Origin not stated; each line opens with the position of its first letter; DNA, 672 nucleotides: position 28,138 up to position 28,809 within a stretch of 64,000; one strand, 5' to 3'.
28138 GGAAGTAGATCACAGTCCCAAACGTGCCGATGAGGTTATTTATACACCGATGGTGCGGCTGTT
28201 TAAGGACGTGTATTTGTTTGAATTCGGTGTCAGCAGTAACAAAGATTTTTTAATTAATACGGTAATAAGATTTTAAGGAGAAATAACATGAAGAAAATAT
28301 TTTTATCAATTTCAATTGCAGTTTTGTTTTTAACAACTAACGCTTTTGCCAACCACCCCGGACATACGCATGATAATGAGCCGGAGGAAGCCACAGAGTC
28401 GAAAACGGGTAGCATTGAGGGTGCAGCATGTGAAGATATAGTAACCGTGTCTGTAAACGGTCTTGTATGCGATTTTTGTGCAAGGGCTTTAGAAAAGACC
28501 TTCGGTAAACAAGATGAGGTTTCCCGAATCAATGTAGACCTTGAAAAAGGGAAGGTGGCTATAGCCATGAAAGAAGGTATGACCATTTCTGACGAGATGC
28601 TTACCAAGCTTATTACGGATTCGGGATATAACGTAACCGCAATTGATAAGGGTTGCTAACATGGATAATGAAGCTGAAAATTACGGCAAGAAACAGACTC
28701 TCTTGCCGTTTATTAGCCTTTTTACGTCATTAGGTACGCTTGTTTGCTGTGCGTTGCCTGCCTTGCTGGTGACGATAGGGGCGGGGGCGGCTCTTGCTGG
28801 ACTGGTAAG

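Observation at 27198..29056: Four-gene exported metal-handling module: a MerP/MerT-like pair plus a Cys/His/Met-rich protein and an OMP, with no reductase or regulator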

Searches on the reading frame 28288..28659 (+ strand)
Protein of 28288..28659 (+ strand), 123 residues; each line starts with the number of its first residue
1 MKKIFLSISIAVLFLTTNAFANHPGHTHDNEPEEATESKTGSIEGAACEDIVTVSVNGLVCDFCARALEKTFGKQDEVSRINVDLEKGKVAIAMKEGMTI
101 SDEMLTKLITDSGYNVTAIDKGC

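Call 3: search_protein_families(library=pfam, proteins=[window:28288-28659:+], max_evalue=1)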
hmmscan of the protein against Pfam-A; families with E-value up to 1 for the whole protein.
window:28288-28659:+ (123 aa): 5 families
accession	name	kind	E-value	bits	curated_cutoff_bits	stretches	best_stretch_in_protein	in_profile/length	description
PF00403.32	HMA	-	3.6e-06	27.7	24.8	1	53-98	1-46/62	Heavy-metal-associated domain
PF20098.4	DUF6488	-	0.0041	17.5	27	1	1-50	1-49/110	Family of unknown function (DUF6488)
PF13066.11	DUF3929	-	0.0075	16.7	25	1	28-57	34-62/64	Protein of unknown function (DUF3929)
PF25361.1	AAA_lid_RFC1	-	0.019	14.9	34.9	1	91-114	10-33/59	RFC1-like, AAA+ ATPase lid domain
PF14730.11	DUF4468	-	0.097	13.5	22.6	1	65-107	20-63/92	Domain of unknown function (DUF4468) with TBP-like fold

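Call 4: search_protein_families(library=ncbifam, proteins=[window:28288-28659:+], max_evalue=1)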
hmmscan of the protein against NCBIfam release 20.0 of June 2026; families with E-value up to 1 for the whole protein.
window:28288-28659:+ (123 aa): 14 families
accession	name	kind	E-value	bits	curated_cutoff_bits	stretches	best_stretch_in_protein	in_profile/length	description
NF033795.1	chaper_CopZ_Bs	exception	2.2e-11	43.8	91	1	52-116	2-65/66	copper chaperone CopZ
TIGR00003.1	TIGR00003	subfamily_domain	1.5e-10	41.1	62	1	52-116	2-65/66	copper ion binding protein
NF033794.2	chaper_CopZ_Eh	exception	1e-08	35.2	95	1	53-117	3-66/68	copper chaperone CopZ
NF033781.1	chaper_CopP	exception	5.8e-08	32.8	112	1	53-116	3-64/65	copper-binding metallochaperone CopP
NF047957.1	CopZ_AFE_1862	equivalog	1.4e-06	28.6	85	1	53-116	2-61/62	CopZ family metallochaperone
TIGR02052.1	MerP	equivalog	1.7e-06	28.5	92.55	1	43-116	16-88/92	mercury resistance system periplasmic binding protein MerP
NF033556.1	MerTP_fusion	equivalog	1.3e-05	24.8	180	1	38-117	109-186/186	mercuric transport protein MerTP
NF010311.1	PRK13748.1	subfamily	5.6e-05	22.2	600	1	53-120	2-67/560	mercury(II) reductase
NF045683.1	MerT_CopZ_Se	exception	0.00013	21.5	375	1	49-117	161-228/235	MerT/CopZ fusion-like heavy metal transport selenoprotein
NF041115.1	UxxU_metal_bind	equivalog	0.00054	20.1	95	1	50-108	4-62/74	metal-binding (seleno)protein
NF008262.1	PRK11033.1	equivalog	0.0032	16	1005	1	34-120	28-108/731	zinc/cadmium/mercury/lead-transporting ATPase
NF007952.0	PRK10671.1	equivalog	0.0087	14.2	1316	1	51-118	4-65/838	copper-exporting P-type ATPase CopA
NF033775.1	P_type_ZntA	exception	0.015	13.6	1240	1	35-117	34-112/732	Zn(II)/Cd(II)/Pb(II) translocating P-type ATPase ZntA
TIGR00525.1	folB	equivalog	0.099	13.1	72.15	1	46-93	57-104/116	dihydroneopterin aldolase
